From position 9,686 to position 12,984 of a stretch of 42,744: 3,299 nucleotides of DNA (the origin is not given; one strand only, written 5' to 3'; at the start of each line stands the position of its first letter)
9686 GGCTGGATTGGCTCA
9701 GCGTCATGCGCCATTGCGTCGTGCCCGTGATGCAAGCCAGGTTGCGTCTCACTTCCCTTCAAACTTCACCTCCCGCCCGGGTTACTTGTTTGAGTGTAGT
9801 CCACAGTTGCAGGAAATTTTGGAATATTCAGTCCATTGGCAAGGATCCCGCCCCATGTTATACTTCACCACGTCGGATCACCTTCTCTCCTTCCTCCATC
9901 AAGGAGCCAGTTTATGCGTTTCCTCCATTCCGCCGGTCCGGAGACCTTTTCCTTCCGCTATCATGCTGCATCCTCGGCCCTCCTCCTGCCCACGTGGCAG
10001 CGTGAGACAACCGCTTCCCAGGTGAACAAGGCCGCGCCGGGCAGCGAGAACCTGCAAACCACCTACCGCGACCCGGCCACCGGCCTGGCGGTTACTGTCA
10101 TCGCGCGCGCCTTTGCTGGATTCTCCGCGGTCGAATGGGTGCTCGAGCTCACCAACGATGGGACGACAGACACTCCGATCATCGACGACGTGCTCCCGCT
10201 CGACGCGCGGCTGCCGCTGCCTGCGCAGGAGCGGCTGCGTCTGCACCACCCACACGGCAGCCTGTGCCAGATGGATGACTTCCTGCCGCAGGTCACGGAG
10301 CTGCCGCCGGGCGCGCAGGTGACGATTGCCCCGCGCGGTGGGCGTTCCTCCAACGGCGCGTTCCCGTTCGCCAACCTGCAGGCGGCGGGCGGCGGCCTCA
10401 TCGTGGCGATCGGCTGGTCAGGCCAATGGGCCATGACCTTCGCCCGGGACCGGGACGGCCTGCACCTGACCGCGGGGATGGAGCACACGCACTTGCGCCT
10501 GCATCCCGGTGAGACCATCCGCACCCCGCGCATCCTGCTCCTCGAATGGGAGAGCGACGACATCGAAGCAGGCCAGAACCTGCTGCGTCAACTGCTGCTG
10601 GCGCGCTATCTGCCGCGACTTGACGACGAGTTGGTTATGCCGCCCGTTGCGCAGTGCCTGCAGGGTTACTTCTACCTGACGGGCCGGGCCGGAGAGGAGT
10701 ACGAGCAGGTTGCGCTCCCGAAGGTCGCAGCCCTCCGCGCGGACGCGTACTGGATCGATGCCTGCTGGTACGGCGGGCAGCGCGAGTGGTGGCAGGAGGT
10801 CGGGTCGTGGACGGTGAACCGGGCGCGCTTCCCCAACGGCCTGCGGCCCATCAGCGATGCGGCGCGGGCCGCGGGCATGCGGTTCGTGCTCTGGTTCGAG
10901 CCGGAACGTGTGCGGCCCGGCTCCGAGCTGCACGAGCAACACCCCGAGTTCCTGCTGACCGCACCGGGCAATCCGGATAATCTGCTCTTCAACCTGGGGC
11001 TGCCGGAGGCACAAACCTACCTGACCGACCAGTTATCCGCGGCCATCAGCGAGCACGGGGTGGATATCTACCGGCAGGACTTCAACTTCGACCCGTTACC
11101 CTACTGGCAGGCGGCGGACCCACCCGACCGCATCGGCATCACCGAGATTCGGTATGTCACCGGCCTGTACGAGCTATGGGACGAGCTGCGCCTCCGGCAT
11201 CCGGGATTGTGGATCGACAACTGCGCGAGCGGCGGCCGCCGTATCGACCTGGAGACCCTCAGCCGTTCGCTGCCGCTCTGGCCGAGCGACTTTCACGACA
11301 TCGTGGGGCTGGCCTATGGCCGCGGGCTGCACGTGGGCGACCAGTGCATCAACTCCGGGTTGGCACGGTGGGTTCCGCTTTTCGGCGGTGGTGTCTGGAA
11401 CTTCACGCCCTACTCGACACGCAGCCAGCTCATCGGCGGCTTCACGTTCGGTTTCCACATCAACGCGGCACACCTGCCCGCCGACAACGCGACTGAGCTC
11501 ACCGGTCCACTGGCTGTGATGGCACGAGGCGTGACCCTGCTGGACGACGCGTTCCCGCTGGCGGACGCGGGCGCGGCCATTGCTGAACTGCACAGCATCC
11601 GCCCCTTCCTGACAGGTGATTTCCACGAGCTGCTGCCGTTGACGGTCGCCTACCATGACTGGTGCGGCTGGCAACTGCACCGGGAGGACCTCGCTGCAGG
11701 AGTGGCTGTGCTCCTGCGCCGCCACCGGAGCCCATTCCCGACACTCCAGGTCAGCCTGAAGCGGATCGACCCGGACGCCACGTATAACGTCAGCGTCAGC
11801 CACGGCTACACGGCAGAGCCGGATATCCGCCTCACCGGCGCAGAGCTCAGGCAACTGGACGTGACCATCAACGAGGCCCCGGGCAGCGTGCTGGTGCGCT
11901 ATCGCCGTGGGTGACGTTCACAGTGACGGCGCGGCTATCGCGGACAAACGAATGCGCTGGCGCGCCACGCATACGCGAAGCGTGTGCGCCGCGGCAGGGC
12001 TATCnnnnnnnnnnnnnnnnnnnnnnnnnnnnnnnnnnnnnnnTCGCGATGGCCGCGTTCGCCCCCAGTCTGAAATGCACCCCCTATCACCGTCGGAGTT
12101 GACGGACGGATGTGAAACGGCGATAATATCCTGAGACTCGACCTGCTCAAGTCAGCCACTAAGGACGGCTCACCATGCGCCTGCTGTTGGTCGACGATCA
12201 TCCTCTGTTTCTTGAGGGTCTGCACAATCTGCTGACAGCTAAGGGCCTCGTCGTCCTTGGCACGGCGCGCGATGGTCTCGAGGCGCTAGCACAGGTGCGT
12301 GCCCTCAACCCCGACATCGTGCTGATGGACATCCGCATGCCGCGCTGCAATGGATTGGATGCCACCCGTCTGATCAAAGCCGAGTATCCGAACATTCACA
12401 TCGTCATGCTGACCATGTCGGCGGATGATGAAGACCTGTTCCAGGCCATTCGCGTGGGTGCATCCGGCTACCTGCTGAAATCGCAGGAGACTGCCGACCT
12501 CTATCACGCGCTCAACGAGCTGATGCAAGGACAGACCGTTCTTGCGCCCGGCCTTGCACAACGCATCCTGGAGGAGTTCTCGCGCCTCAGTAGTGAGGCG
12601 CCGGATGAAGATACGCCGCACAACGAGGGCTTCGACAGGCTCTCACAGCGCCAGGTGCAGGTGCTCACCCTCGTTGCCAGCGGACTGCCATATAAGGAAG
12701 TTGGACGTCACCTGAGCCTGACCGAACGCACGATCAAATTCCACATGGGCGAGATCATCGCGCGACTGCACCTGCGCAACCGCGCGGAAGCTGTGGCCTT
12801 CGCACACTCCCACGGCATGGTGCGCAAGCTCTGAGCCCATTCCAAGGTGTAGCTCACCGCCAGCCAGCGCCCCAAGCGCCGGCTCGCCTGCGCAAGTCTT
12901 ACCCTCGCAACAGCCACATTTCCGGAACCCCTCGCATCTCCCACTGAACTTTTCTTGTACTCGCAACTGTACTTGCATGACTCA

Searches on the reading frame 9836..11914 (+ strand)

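Call 9: search_protein_families(library=pfam, proteins=[window:9836-11914:+], max_evalue=0.001)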
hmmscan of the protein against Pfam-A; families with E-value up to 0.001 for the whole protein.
window:9836-11914:+ (692 aa): 3 families
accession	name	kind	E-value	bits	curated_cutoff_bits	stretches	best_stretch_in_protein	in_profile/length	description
PF02065.24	Melibiase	-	8.9e-33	114.1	27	1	299-552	69-327/347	Melibiase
PF16875.11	Glyco_hydro_36N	-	3.2e-09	37.1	27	1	24-219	57-247/253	Glycosyl hydrolase family 36 N-terminal domain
PF01055.32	Glyco_hydro_31_2nd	-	0.00017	21.5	23.5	1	300-417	36-157/328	Glycosyl hydrolases family 31 TIM-barrel domain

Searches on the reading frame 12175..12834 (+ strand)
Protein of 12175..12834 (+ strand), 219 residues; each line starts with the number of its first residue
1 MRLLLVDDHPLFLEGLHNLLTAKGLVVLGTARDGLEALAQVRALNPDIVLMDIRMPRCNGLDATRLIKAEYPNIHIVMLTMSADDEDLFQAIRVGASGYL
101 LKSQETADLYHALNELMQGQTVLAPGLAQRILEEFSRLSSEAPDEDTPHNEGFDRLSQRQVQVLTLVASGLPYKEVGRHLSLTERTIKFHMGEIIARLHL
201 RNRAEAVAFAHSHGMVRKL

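Call 9: search_protein_families(library=pfam, proteins=[window:12175-12834:+], max_evalue=0.001)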
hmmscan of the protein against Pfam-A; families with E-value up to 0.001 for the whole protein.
window:12175-12834:+ (219 aa): 4 families
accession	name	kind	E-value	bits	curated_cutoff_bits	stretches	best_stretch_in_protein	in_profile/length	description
PF00072.30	Response_reg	-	9.8e-30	103.4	30.2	1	4-113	2-110/111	Response regulator receiver domain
PF00196.25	GerE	-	7.6e-15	54.7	23.5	1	155-210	2-57/57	Bacterial regulatory proteins, luxR family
PF08281.18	Sigma70_r4_2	-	4.9e-05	23.3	25.7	1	154-191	9-47/54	Sigma-70, region 4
PF04545.22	Sigma70_r4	-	0.00095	19.1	24.1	0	154-198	3-48/50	Sigma-70, region 4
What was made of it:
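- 12175..12834 (+): LuxR-type response regulator. With the HisKA_3 kinase at 5741-7462 it is a possible regulator of the locus. Pfam (call 9).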
